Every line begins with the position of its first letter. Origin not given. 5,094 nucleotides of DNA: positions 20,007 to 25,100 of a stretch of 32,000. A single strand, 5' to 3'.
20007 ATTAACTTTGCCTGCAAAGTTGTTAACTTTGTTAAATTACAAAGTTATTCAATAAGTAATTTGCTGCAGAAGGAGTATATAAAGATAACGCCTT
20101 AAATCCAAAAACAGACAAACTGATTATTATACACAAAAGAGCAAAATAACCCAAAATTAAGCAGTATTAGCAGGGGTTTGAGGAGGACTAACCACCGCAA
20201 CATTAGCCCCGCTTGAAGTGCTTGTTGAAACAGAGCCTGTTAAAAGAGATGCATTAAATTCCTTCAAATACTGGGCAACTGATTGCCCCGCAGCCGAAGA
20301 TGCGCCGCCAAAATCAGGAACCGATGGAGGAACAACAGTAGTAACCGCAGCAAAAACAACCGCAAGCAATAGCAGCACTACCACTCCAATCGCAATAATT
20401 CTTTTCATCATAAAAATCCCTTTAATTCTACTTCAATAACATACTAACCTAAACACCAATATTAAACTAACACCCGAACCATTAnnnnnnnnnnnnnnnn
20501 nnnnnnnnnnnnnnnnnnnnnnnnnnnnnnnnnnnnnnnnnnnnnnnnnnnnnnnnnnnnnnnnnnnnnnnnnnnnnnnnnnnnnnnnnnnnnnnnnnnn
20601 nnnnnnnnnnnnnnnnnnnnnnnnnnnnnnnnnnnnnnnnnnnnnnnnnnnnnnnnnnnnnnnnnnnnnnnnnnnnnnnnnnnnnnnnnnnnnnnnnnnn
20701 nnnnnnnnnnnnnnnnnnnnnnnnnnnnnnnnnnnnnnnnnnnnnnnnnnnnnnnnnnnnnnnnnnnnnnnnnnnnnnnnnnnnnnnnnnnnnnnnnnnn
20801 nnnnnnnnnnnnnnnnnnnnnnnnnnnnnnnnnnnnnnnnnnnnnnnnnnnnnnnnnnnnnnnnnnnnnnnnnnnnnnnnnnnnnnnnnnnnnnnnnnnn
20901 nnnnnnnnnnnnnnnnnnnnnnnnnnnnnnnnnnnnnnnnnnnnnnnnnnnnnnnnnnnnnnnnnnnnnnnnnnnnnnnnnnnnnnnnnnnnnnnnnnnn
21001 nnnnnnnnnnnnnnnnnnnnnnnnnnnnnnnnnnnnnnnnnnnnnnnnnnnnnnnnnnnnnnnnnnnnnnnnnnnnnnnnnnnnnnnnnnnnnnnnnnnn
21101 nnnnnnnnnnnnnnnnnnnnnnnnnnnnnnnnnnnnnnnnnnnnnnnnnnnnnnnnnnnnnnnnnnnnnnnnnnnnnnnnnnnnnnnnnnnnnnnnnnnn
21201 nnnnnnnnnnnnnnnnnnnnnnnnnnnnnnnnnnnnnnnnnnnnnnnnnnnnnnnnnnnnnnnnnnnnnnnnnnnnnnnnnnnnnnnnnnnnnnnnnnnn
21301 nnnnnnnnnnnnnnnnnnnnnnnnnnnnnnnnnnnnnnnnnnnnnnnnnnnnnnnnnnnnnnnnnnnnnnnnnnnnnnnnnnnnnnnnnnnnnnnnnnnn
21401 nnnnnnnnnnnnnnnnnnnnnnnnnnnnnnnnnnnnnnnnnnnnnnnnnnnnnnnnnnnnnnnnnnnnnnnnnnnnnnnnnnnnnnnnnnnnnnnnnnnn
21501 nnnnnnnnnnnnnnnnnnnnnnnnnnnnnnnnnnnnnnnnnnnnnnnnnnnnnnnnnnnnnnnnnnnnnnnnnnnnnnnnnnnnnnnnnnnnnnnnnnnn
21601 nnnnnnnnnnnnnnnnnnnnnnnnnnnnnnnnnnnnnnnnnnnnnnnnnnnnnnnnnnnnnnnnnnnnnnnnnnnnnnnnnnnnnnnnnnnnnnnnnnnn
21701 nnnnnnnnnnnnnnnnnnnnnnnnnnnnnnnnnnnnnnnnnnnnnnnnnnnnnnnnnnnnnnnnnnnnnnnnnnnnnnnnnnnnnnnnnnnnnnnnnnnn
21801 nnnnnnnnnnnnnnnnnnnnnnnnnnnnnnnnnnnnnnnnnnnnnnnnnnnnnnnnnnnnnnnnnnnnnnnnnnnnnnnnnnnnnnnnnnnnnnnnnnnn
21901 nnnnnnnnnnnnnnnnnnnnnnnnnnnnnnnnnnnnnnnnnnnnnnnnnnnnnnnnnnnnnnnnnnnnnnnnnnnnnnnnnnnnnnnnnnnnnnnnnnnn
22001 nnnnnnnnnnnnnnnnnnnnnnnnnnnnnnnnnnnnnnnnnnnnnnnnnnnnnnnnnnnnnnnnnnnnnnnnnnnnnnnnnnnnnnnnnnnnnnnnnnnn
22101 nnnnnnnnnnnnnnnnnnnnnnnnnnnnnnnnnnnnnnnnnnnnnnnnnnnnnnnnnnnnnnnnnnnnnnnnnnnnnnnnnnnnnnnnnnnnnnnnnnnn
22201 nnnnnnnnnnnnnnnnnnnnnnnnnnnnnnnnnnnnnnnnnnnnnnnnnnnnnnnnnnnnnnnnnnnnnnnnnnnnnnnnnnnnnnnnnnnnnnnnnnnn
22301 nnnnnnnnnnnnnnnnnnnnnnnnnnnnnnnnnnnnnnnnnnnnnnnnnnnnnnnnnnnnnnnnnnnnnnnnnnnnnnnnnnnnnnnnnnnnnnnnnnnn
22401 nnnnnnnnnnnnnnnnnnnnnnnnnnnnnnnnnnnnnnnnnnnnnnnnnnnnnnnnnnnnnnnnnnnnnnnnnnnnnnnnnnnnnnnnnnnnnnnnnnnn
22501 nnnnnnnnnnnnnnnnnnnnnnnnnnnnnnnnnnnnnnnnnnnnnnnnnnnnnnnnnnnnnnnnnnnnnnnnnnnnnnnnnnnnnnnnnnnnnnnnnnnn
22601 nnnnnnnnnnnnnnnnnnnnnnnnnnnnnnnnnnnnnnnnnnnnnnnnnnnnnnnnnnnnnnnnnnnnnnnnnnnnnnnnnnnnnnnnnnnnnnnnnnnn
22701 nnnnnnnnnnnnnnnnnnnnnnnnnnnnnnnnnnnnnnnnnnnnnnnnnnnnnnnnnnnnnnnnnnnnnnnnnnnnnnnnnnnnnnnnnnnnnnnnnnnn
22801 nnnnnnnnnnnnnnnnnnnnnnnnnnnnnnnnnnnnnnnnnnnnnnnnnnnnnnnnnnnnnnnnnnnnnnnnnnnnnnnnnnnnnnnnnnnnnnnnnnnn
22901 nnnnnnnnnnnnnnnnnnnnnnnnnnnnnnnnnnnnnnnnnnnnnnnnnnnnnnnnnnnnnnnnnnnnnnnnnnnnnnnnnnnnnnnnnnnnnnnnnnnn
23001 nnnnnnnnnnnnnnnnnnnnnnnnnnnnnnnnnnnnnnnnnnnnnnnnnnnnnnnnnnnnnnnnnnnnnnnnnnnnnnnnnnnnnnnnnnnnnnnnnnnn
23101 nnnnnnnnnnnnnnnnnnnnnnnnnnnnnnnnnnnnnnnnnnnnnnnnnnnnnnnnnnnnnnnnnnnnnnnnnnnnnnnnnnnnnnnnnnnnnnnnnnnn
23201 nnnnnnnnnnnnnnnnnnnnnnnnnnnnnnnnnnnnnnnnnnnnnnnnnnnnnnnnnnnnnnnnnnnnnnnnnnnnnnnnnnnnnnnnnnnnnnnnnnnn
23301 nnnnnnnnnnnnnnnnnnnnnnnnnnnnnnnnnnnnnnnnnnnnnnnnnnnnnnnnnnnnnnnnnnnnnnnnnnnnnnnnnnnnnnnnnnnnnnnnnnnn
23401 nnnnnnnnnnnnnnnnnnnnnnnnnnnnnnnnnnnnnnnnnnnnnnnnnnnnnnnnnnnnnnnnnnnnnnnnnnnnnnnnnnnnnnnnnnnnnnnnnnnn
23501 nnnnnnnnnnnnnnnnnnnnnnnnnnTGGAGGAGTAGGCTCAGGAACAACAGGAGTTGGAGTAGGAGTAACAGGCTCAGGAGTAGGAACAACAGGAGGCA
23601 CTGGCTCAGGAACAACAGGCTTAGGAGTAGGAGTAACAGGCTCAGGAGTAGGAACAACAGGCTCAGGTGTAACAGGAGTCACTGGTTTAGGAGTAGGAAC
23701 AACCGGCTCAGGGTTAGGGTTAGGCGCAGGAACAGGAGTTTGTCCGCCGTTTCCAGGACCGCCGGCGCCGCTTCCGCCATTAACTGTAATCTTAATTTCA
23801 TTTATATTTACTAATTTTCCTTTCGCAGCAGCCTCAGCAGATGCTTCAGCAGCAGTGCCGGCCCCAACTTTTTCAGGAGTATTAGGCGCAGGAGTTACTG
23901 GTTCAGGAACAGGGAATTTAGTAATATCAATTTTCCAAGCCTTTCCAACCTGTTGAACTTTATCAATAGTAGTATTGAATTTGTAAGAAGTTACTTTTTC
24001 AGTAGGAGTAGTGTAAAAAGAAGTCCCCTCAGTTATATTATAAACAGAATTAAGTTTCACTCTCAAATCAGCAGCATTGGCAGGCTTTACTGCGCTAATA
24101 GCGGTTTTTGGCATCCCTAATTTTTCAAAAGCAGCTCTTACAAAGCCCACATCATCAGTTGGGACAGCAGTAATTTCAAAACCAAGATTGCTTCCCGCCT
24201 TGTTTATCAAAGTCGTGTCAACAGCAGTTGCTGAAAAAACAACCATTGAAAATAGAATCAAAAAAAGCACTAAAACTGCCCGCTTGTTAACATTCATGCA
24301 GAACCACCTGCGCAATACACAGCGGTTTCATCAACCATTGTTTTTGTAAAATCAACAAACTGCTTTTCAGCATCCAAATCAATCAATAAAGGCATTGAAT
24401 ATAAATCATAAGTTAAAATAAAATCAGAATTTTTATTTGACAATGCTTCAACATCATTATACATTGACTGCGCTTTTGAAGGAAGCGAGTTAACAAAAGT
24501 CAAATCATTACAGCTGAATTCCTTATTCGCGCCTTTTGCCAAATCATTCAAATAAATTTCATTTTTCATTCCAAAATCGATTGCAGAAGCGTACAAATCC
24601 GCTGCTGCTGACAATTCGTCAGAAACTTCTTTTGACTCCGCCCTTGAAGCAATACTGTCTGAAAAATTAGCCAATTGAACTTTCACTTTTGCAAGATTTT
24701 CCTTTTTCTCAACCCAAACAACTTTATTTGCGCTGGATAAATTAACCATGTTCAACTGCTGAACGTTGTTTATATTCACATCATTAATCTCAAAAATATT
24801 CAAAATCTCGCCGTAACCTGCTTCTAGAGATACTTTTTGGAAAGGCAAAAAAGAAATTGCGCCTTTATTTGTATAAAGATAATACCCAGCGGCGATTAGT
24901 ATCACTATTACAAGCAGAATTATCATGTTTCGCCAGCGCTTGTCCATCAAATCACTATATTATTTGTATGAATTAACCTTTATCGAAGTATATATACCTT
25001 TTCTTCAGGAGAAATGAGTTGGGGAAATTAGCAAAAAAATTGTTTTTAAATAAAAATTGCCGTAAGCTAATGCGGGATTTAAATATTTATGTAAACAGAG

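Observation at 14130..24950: Six-gene same-strand cluster encoding only secreted or membrane-anchored proteins: candidate uncharacterised cell-surface or host-contact apparatus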

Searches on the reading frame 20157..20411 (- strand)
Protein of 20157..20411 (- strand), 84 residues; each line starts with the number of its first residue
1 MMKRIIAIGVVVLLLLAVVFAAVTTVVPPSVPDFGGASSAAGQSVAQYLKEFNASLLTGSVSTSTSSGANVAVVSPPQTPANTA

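Call 4: search_protein_families(library=pfam, proteins=[window:20157-20411:-], max_evalue=1)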
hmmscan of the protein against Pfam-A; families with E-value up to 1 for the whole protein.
window:20157-20411:- (84 aa): 1 family
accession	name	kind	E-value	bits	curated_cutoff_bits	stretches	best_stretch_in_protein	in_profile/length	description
PF02553.20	CbiN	-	0.13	12.7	25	1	12-51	3-41/67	Cobalt transport protein component CbiN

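Call 27: search_protein_families(library=ncbifam, proteins=[window:20157-20411:-], max_evalue=0.1)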
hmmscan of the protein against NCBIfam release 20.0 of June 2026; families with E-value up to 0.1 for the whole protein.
window:20157-20411:- (84 aa): 1 family
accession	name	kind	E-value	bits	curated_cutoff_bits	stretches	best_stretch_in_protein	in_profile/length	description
NF051431.1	Rv0361_Cterm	subfamily_domain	0.012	15.8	37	1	4-54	5-52/140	Rv0361 family membrane protein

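Call 28: search_protein_families(library=phrogs, proteins=[window:20157-20411:-], max_evalue=0.01)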
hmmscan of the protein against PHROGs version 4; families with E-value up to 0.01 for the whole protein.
window:20157-20411:- (84 aa): 0 families

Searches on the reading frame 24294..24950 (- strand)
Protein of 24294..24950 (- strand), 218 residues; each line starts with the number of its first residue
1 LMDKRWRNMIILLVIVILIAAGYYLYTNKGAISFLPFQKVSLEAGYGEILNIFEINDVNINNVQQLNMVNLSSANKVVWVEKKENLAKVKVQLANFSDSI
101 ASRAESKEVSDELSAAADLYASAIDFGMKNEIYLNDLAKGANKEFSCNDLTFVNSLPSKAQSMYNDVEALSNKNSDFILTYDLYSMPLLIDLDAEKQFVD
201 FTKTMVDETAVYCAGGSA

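Call 4: search_protein_families(library=pfam, proteins=[window:24294-24950:-], max_evalue=1)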
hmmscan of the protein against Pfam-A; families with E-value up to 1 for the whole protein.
window:24294-24950:- (218 aa): 0 families

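Call 27: search_protein_families(library=ncbifam, proteins=[window:24294-24950:-], max_evalue=0.1)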
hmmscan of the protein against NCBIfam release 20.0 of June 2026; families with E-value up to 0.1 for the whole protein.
window:24294-24950:- (218 aa): 0 families

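Call 28: search_protein_families(library=phrogs, proteins=[window:24294-24950:-], max_evalue=0.01)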
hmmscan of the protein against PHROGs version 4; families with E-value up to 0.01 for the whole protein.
window:24294-24950:- (218 aa): 2 families
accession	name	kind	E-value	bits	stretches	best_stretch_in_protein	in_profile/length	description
phrog_37488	-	unknown function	0.00024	22.5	1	49-129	3-77/102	-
phrog_2236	-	unknown function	0.0074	17.5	1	67-126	29-87/181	-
